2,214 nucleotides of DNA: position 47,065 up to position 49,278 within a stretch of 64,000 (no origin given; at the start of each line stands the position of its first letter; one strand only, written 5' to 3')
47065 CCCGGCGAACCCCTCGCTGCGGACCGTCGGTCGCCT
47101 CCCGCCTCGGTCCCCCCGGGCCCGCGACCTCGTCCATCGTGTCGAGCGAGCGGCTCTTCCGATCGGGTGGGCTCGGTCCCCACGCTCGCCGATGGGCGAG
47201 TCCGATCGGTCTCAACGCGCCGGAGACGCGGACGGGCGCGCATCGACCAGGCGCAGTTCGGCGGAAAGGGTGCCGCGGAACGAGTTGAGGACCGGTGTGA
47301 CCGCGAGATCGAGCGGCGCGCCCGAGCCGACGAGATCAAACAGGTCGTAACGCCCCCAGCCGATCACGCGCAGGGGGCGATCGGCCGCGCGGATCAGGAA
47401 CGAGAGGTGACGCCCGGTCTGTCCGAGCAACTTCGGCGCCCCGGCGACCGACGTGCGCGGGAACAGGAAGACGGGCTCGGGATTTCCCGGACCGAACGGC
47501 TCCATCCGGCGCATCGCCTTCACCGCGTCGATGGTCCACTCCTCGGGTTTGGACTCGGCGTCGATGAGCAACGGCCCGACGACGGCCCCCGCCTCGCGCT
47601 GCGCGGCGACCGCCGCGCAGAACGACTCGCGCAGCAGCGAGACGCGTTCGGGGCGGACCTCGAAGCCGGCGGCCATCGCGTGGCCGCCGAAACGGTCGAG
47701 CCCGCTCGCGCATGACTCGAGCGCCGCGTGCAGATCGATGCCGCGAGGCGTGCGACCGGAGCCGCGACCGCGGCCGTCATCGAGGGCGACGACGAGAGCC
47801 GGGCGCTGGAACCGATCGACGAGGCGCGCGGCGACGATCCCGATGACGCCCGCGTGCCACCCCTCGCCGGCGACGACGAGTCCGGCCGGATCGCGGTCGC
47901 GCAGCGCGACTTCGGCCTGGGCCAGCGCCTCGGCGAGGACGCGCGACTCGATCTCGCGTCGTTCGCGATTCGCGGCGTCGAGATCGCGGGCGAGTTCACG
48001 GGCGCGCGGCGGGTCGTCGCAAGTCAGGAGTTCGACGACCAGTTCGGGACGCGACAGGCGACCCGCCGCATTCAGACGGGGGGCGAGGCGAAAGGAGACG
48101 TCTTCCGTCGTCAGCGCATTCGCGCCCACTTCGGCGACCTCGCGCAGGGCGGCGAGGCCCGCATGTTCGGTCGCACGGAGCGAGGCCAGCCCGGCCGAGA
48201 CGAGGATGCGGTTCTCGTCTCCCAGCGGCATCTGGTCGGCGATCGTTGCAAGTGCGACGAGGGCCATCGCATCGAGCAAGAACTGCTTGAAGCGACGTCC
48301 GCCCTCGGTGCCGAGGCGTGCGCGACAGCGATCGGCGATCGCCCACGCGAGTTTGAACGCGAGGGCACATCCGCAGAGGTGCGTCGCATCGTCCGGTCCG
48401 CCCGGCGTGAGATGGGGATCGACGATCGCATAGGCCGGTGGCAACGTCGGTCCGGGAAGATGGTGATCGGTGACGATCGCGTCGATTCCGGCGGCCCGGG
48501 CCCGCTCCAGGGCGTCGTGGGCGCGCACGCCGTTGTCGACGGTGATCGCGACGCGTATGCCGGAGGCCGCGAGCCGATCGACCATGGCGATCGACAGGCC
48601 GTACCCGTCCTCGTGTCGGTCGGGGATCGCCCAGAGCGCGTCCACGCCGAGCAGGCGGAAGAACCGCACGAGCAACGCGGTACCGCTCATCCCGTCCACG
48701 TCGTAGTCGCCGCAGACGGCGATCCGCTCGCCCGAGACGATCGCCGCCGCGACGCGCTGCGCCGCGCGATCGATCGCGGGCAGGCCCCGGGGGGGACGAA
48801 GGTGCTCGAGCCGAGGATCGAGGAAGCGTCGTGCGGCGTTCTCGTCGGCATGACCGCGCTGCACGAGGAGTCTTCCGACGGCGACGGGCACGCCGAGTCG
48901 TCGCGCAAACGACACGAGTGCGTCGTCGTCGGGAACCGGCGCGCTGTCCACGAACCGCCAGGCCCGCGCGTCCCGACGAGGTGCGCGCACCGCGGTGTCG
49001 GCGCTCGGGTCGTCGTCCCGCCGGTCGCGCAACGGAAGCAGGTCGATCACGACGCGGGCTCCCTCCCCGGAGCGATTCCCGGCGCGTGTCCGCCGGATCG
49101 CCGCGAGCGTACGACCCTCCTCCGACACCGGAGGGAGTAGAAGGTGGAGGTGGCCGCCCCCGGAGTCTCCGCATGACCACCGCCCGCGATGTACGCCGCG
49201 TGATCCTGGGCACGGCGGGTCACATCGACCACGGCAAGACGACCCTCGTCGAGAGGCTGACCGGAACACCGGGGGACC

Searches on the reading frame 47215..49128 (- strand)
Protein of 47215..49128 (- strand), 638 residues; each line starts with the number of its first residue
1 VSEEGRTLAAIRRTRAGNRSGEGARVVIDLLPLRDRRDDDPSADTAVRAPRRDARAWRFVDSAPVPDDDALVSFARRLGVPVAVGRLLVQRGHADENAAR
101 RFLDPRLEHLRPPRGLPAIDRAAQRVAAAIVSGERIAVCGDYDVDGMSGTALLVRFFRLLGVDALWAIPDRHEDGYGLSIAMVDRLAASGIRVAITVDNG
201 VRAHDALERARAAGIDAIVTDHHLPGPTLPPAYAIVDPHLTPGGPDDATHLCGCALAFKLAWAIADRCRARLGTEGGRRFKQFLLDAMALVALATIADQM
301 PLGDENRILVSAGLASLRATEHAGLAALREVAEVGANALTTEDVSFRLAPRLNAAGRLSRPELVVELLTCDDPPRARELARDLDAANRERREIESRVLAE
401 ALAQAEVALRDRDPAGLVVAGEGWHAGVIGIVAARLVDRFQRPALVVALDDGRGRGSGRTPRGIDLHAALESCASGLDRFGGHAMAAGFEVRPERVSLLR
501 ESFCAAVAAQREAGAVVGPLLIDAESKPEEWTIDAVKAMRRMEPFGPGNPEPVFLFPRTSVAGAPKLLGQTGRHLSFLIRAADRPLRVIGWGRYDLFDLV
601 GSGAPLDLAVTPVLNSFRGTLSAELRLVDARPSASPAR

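Call 8: search_protein_families(library=pfam, proteins=[window:47215-49128:-], max_evalue=0.01)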
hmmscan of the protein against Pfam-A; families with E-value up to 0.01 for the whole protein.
window:47215-49128:- (638 aa): 3 families
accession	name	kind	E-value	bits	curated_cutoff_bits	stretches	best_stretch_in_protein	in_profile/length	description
PF17768.7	RecJ_OB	-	2e-22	79.7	27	1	522-629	1-107/107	RecJ OB domain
PF01368.27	DHH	-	8e-20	71.8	28.1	1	135-268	1-104/125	DHH family, N-terminal domain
PF02272.25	DHHA1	-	3.3e-14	53.6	25.9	1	417-507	5-100/102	DHHA1 domain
